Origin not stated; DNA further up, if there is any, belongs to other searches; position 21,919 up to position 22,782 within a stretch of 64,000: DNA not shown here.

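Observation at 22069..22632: Small ECF-like sigma factor in the putative host-transcribed early operon (primase-sigma-orf): candidate middle-gene sigma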

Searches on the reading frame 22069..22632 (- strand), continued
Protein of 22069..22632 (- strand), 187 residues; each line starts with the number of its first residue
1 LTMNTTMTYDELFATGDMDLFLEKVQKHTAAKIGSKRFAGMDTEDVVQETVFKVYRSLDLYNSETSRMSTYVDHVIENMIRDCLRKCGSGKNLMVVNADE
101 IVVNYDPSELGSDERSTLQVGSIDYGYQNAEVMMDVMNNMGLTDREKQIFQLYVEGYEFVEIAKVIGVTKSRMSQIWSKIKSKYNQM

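Call 30: search_solved_structures(query=A2, max_evalue=0.01, show_alignments=2)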
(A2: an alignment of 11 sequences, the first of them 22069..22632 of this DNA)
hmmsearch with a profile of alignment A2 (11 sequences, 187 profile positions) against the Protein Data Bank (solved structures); distinct sequences matched with E-value up to 0.01: 25.
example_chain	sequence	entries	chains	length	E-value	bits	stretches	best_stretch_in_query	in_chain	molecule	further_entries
3mzy_A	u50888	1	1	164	4.1e-09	39.7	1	39-184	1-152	RNA polymerase sigma-H factor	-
9wsm_F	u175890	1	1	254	5.8e-05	26.2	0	141-181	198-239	RNA polymerase sigma factor FliA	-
9wsf_A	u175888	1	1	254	5.9e-05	26.2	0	141-181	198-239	RNA polymerase sigma factor FliA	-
6pmi_F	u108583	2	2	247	6.9e-05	25.9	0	135-181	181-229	RNA polymerase sigma factor FliA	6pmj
6pfv_A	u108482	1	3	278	8.8e-05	25.6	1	142-179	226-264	RNA polymerase sigma factor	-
6pfj_A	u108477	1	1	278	9.9e-05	25.4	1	142-179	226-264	RNA polymerase sigma factor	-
5or5_A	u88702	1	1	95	0.00018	24.6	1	23-83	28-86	ECF RNA polymerase sigma-E factor,ECF RNA polymerase sigma factor SigW,ECF RNA polymerase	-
8x6f_E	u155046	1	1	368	0.00036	23.6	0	115-183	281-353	RNA polymerase sigma factor SigA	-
7r3g_B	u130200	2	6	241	0.00038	23.5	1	140-185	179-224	Regulatory protein RhlR | PROSS optimized variant of RhlR with 75 mutations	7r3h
7ckq_F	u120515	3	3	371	0.00072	22.6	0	124-183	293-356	RNA polymerase sigma factor SigA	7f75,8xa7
1l0o_C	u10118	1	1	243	0.0011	22.1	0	18-85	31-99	sigma factor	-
7lq4_A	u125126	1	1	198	0.0026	20.8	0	136-180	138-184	WhiG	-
5tw1_F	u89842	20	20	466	0.0035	20.4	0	132-184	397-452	RNA polymerase sigma factor SigA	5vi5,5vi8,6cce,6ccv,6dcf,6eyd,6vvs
1or7_A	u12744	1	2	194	0.0038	20.3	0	25-84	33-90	RNA polymerase sigma-E factor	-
2map_A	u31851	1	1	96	0.004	20.2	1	23-82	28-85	RNA polymerase sigma factor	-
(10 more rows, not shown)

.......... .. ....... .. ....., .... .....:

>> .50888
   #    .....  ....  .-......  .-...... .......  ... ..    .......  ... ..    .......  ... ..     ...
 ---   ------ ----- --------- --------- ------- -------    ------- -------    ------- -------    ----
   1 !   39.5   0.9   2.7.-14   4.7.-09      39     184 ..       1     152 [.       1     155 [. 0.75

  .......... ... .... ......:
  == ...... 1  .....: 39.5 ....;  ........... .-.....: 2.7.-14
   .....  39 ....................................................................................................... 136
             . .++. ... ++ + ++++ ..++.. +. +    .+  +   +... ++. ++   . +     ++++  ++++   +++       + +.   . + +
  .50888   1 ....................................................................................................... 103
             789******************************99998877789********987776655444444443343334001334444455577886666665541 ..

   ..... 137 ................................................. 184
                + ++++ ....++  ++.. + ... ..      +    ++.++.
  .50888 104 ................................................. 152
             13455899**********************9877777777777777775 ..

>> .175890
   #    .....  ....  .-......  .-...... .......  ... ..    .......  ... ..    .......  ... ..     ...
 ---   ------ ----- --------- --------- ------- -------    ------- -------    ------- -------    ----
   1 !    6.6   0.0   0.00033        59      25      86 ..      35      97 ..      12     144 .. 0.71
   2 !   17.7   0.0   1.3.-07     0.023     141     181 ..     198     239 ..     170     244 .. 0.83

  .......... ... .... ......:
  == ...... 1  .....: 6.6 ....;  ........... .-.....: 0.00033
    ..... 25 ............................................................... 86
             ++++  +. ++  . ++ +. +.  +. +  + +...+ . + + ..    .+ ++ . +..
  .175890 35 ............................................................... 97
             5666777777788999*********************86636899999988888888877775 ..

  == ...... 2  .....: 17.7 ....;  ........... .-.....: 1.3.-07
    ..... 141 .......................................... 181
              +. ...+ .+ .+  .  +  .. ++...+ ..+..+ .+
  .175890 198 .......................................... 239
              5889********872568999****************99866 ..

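Call 35: find_related_loci(query=A2, collection=genome_contigs, flank=10000)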
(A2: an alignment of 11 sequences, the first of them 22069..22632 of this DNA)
Query A2 (187 aa) in genome_contigs; peptide patterns used: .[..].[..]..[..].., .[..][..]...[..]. (x = any residue, [..] = any of these).
600 stretches matched a pattern (row limit reached: there are more); 82 encode a relative of the query (tblastn E <= 1e-3); the best 80 are kept; 80 distinct loci.
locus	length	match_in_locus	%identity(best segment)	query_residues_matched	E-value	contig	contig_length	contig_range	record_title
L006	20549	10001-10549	45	10-186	3e-45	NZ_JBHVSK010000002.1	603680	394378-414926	Paenibacillus sp. NPDC058071 NPDC058071_T35_F11.ctg-0002, whole genome shotgun sequence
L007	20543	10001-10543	36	3-186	2e-35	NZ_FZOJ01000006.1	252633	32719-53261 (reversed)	Anaerovirgula multivorans strain SCA, whole genome shotgun sequence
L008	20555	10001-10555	47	1-187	4e-51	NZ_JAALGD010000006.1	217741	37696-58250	Brevibacillus sp. SYP-B805 NODE_6, whole genome shotgun sequence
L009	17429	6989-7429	29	15-174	1e-9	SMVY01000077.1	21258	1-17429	MAG: Gemmatimonadetes bacterium isolate N074bin45 k141_842670, whole genome shotgun sequence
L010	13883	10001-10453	27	16-174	5e-9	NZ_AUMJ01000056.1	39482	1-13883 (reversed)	Aneurinibacillus terranovensis DSM 18919 H525DRAFT_scaffold00038.38_C, whole genome shotgun sequence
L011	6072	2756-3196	28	15-174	1e-8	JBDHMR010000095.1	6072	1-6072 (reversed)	MAG: Gemmatimonadota bacterium isolate Meg22_46_Bin_250 Meg22_46_Bin_250_scaffold_39842, whole genome shotgun sequence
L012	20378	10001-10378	25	41-183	1e-7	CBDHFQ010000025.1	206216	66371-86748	MAG: Bacteroidia bacterium isolate 25d22b30-7bab-4f40-8331-5cd9055c56ff genome assembly, contig: contig_25, whole genome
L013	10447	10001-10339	29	41-171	3e-7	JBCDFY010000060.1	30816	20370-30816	MAG: Bacteroidota bacterium isolate P01_H01_bin.12 k141_2494209_length_30816_cov_13.0000, whole genome shotgun sequence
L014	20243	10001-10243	28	17-97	7e-7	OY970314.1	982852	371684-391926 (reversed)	MAG: Candidatus Woesebacteria bacterium isolate MFD01299.bin.c.5 genome assembly, chromosome: 1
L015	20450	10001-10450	26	10-169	1e-6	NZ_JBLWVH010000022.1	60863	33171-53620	MAG: Maricaulis sp. isolate EA11-18 A11maxbin.035RE.5K@22, whole genome shotgun sequence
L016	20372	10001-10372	29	37-174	2e-6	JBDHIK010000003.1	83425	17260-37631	MAG: Gemmatimonadota bacterium isolate BHB10-2_Bin_277 BHB10-2_Bin_277_scaffold_1055, whole genome shotgun sequence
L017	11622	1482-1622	44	41-88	3e-6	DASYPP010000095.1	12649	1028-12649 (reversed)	MAG TPA_asm: Gemmatimonadales bacterium isolate SMAG_U4459 k141_3375305, whole genome shotgun sequence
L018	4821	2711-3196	25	16-187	3e-6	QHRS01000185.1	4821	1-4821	MAG: Candidatus Rokuibacteriota bacterium isolate AR9 14_1009_16_40cm_scaffold_75799_curated, whole genome shotgun seque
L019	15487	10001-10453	24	32-187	4e-6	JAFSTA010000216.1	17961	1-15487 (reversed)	MAG: Kiritimatiellae bacterium isolate RGIG3447 Goat_Rumen.Co__c2273273, whole genome shotgun sequence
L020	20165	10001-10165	41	35-88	4e-6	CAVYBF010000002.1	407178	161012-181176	MAG: uncultured Acidobacteriaceae bacterium isolate MFD03044.bin.1.103 genome assembly, contig: contig_10702, whole geno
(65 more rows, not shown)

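Call 36: find_related_loci(query=A2, collection=viral_contigs, flank=10000)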
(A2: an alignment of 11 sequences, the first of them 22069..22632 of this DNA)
Query A2 (187 aa) in viral_contigs; peptide patterns used: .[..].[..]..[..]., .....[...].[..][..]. (x = any residue, [..] = any of these).
600 stretches matched a pattern (row limit reached: there are more); 8 encode a relative of the query (tblastn E <= 1e-3); 8 distinct loci.
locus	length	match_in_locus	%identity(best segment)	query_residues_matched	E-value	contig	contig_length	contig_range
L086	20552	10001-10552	51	5-187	2e-58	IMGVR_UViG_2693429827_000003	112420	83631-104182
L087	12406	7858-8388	41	9-183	7e-43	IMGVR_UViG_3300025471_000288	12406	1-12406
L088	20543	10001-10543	36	3-186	2e-36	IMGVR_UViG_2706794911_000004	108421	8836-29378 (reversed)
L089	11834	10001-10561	46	1-187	3e-55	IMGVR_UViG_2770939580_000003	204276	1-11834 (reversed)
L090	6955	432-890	28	17-167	4e-7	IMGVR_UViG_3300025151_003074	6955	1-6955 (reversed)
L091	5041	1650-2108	28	17-167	6e-7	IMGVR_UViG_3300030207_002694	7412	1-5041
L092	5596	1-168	36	31-86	6e-7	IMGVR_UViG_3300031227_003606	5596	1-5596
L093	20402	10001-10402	30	42-184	4e-6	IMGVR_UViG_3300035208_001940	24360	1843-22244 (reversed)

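Call 38: predict_structure(alignment_id=A2)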
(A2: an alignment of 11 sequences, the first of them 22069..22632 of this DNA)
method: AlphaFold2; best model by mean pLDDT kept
length: 187 residues; sequences in the alignment: 11
mean_pLDDT: 77.5   pTM: 0.52
mean pLDDT of the five models: 77.5, 72.1, 71.2, 69.6, 65.1
residues with pLDDT >= 90: 38; 70-90: 98; 50-70: 33; < 50: 18
segments of 3 or more residues with pLDDT < 50: 1-4, 117-128
pLDDT, mean of each block of 10 residues (from residue 1): 60 87 92 83 89 91 88 92 77 59 52 49 49 77 89 80 88 89 85
secondary structure, 60 per line:
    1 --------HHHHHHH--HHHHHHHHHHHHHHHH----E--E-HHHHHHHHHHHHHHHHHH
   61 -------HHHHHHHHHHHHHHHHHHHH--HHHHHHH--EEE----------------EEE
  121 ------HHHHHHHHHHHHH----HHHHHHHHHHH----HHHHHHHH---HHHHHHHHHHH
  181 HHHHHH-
elements in order: H9-15 H18-33 H43-60 H68-87 H90-96 E99-101 E118-120 H127-139 H144-154 H159-166 H170-186

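Call 43: fold_search(model_id=the predicted structure, library=pdb)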
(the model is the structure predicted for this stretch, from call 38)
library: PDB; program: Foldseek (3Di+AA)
matches with E <= 10: 417; with E <= 0.001: 1
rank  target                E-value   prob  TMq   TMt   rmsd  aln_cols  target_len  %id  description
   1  9a4r_A                2.0e-05  1.00  0.38  0.33  20.6       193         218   20  Integrative model of RPSH-RPOB by crosslinking MS and deep learning (released 2024-09-18)
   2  8dy9_F                1.0e-03  1.00  0.32  0.22  23.5       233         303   17  Streptomyces venezuelae RNAP unconstrained open promoter complex with WhiA and WhiB transcription factors (released 2023-03-01)
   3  6koo_F                1.1e-03  1.00  0.30  0.30  22.0       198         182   15  Mycobacterium tuberculosis initial transcription complex comprising sigma H and 5'-OH RNA of 7 nt (released 2020-03-11)
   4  9m9e_F                1.1e-03  1.00  0.29  0.31  15.1       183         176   17  Structural Basis of Pausing During Transcription Initiation in Mycobacterium tuberculosis (released 2026-01-14)
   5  9a7s_A                1.3e-03  1.00  0.33  0.25  23.9       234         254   16  Integrative model of RPSD-RPOB by crosslinking MS and deep learning (released 2024-09-18)
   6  7l7b_F                1.5e-03  1.00  0.35  0.26  22.5       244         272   16  Clostridioides difficile RNAP with fidaxomicin (released 2022-02-02)
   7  7lq4_A                1.7e-03  1.00  0.32  0.31  13.0       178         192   18  Rr (RsiG)2-(c-di-GMP)2-WhiG complex (released 2021-07-14)
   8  9e87_F                1.7e-03  1.00  0.31  0.20  23.4       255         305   16  De Novo Mycobacterium tuberculosis transcription initiation pre-RPO promoter complex with open Beta' clamp (RNA Polyme (released 2025-10-01)
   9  6dv9_F                1.7e-03  1.00  0.29  0.31  23.2       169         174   16  Crystal structure of Mycobacterium tuberculosis transcription initiation complex(ECF sigma factor L) containing 5nt RN (released 2019-02-20)
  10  6jcy_F                1.8e-03  1.00  0.30  0.33  22.1       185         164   14  Mycobacterium tuberculosis RNA polymerase transcription initiation open complex with a chimeric ECF sigma factor sigH/ (released 2019-05-29)
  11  4mex_F                1.9e-03  1.00  0.32  0.15  22.7       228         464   17  Crystal structure of Escherichia coli RNA polymerase in complex with salinamide A (released 2014-05-21)
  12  7kin_F                1.9e-03  1.00  0.34  0.21  22.8       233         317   16  Mycobacterium tuberculosis WT RNAP transcription open promoter complex with WhiB7 promoter (released 2021-04-21)
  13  6kon_F                2.1e-03  1.00  0.31  0.32  21.8       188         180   16  Mycobacterium tuberculosis initial transcription complex comprising sigma H and 5'-OH RNA of 5 nt (released 2020-03-11)
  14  9a58_A                2.5e-03  1.00  0.33  0.19  23.7       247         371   18  Integrative model of SIGA-RPOC by crosslinking MS and deep learning (released 2024-09-18)
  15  5zx2_F                2.8e-03  1.00  0.31  0.33  21.4       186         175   16  Mycobacterium tuberculosis RNA polymerase transcription initiation complex with ECF sigma factor sigma H and 7nt RNA (released 2019-03-20)
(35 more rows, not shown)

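Call 44: search_protein_representatives(alignment_id=A2)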
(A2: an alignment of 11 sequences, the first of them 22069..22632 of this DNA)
Query: 11 sequences, 187 profile positions. Proteins with E-value up to 0.001 (for the whole library): 4276; up to 1e-10: 109; up to 1e-30: 38. The best 150 are listed.
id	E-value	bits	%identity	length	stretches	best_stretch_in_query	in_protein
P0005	2.0e-85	301.7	-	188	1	1-187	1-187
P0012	5.0e-76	271.0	-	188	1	2-187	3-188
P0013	3.9e-72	258.3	-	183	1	1-186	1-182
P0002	4.8e-72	258.0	-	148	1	40-187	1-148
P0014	2.9e-66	239.1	-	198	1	4-187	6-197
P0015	3.8e-59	215.9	-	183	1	5-186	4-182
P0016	4.0e-58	212.6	-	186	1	3-186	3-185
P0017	6.7e-57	208.6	-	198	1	3-186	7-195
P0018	2.5e-56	206.8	-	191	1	2-186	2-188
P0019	8.0e-55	201.8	-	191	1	5-186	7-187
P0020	2.7e-51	190.3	-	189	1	2-185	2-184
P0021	3.0e-49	183.6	-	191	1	2-185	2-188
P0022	2.3e-48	180.8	-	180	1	5-186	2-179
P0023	1.9e-47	177.8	-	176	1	14-183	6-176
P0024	1.4e-45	171.7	-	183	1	16-186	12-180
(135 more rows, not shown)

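Call 49: search_dna_similar(query=window:22069-22632:-, collection=plasmids, mode=protein, max_evalue=1, max_rows=30)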
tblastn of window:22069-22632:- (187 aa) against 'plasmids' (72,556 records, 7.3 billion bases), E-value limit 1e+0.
Records with a match: 26; places in all: 27; records where one place covers at least 80% of the query: 6.
Best place of each record, by identity: <60% 26.
By first word of the organism name: Pseudoalteromonas 7; Agrobacterium 5; Rhizobium 5; Priestia 1; Subdoligranulum 1; Fulvitalea 1; Neorhizobium 1; Chondrinema 1; Paenibacillus 1; Hymenobacter 1; and 2 more.
By predicted mobility (MOB-suite, as given by PLSDB): non-mobilizable 20; conjugative 6.
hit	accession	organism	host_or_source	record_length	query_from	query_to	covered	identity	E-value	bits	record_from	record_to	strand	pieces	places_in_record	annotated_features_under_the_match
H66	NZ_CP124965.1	Agrobacterium tumefaciens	lilac,cell culture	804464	13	186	93%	21.8%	2e-2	42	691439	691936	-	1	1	sigma-70 family RNA polymerase sigma factor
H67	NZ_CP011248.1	Agrobacterium tumefaciens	Achillea ptarmica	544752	14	186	93%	21.9%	2e-2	42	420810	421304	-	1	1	sigma-70 family RNA polymerase sigma factor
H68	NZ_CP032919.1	Agrobacterium tumefaciens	-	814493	14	186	93%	21.9%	2e-2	42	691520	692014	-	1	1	sigma-70 family RNA polymerase sigma factor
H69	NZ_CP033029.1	Agrobacterium tumefaciens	-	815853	14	186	93%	21.9%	2e-2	42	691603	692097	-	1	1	sigma-70 family RNA polymerase sigma factor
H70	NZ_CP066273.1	Agrobacterium tumefaciens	-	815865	14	186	93%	21.9%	2e-2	42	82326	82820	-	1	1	sigma-70 family RNA polymerase sigma factor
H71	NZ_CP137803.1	Priestia megaterium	Bacillus megaterium assembly,Arshan ...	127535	18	183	89%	22.5%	6e-2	41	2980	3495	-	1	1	sigH: RNA polymerase sporulation sigma factor SigH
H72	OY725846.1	Subdoligranulum variabile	-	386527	40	184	78%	25.3%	2e-4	48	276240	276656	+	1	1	none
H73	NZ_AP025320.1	Fulvitalea axinellae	-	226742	42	187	78%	23.8%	5e-1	38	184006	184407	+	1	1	RNA polymerase sigma factor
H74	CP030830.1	Neorhizobium sp. NCHU2750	Rosa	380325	43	186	77%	24.1%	3e-3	45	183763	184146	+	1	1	none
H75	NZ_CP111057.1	Chondrinema litorale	Seaweed,red alga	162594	42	182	75%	24.6%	3e-1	39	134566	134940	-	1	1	sigma-70 family RNA polymerase sigma factor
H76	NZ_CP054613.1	Paenibacillus cellulosilyticus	cell culture,soil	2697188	18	163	78%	23.0%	8e-1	38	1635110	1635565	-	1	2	none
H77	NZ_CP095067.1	Hymenobacter volaticus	single cell,air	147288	42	183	76%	23.2%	3e-1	39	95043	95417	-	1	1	sigma-70 family RNA polymerase sigma factor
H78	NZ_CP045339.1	Vibrio sp. THAF190c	pure culture,Surface of a polyethylene ...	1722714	20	114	51%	32.3%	1e-1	40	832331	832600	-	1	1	none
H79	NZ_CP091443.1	Pseudoalteromonas sp. CF6-2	sediment,South Sea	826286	32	116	45%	32.6%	1e-1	40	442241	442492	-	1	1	sigma-70 family RNA polymerase sigma factor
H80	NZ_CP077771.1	Pseudoalteromonas shioyasakiensis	Haliotis discus hannai,plate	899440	32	116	45%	31.4%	5e-1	38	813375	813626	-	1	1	sigma-70 family RNA polymerase sigma factor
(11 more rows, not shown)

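Call 63: search_protein_families(library=pfam, proteins=[L001:11481-12617:+], max_evalue=0.1)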
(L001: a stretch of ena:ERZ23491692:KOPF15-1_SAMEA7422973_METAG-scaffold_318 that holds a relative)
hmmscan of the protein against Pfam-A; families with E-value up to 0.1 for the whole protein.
L001:11481-12617:+ (378 aa): 24 families
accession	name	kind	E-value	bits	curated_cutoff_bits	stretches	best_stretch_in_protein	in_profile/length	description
PF04542.20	Sigma70_r2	-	2e-13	50.4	24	1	28-94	4-70/71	Sigma-70 region 2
PF01381.28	HTH_3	-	1.6e-06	28.5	23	1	162-187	8-33/55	Helix-turn-helix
PF13384.12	HTH_23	-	6.4e-06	26.3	24.6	1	159-187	13-41/50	Homeodomain-like domain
PF04545.22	Sigma70_r4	-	2.4e-05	24.2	24.1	1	151-186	8-43/50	Sigma-70, region 4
PF08765.17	Mor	-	3e-05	24.4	24.9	1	147-187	57-95/107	Mor transcription activator family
PF01047.28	MarR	-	5.2e-05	23.5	24.6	1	157-185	11-39/59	MarR family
PF08279.18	HTH_11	-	5.7e-05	23.4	25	1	230-254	14-38/55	HTH domain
PF13518.12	HTH_28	-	0.00013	22.5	25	1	159-188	8-37/52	Helix-turn-helix domain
PF18024.7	HTH_50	-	0.0005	20.1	27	1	225-255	19-47/50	Helix-turn-helix domain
PF13936.12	HTH_38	-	0.00072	19.7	27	1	154-185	12-42/44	Helix-turn-helix domain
PF17762.8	HTH_ParB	-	0.0023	18.5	22.6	0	158-185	15-42/102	ParB HTH domain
PF08281.18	Sigma70_r4_2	-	0.0044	17.1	25.7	0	139-178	2-41/54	Sigma-70, region 4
PF03177.20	Nucleoporin_C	-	0.0051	16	25.9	1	87-207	204-318/672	Non-repetitive/WGA-negative nucleoporin C-terminal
PF04218.19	CENP-B_N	-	0.0055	16.8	21.2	0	161-184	20-43/53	CENP-B N-terminal DNA-binding domain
PF04297.20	UPF0122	-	0.0056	17.3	22.7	1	151-197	21-63/101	Putative helix-turn-helix protein, YlxM / p13 like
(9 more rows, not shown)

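Call 64: search_protein_families(library=phrogs, proteins=[L001:11481-12617:+], max_evalue=0.01)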
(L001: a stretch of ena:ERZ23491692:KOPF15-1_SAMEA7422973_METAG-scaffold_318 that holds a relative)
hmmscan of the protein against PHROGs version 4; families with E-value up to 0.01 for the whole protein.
L001:11481-12617:+ (378 aa): 30 families (the best 25 are shown)
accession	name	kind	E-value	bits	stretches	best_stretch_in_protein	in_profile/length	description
phrog_351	-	transcription regulation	1.2e-29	104.5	1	6-263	489-795/928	RNA polymerase sigma factor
phrog_1740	-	transcription regulation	1.8e-11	44.3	1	21-209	57-230/567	RNA polymerase sigma factor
phrog_36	-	transcription regulation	9.6e-09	36.2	1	121-208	113-200/220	transcriptional regulator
phrog_151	-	integration and excision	1.1e-08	35.1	1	154-267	71-184/582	transposase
phrog_21612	-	transcription regulation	3.5e-08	33.4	1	21-92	14-85/600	RNA polymerase sigma factor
phrog_836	-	transcription regulation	5.3e-08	34.1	1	149-190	83-123/133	late transcriptional activator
phrog_532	-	transcription regulation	7e-07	30.4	1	147-187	79-117/132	late transcriptional activator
phrog_59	-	DNA, RNA and nucleotide metabolism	2.2e-06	28.3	0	199-348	228-369/423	HNH endonuclease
phrog_7545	-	DNA, RNA and nucleotide metabolism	2.5e-06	28.8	0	152-190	7-46/160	HNH endonuclease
phrog_11138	-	unknown function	4e-06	28.2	1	91-196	37-140/142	-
phrog_8446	-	DNA, RNA and nucleotide metabolism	6.1e-06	27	0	219-273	16-67/211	HNH endonuclease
phrog_6831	-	transcription regulation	2.4e-05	25.2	1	152-185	7-40/68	transcriptional regulator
phrog_1373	-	transcription regulation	4.1e-05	24.6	1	119-197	44-114/166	transcriptional regulator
phrog_4151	-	DNA, RNA and nucleotide metabolism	9.7e-05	23.2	0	148-185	5-42/154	DNA binding protein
phrog_2198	-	transcription regulation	0.0001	23.5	1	110-195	44-129/133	Alt-like transcription activator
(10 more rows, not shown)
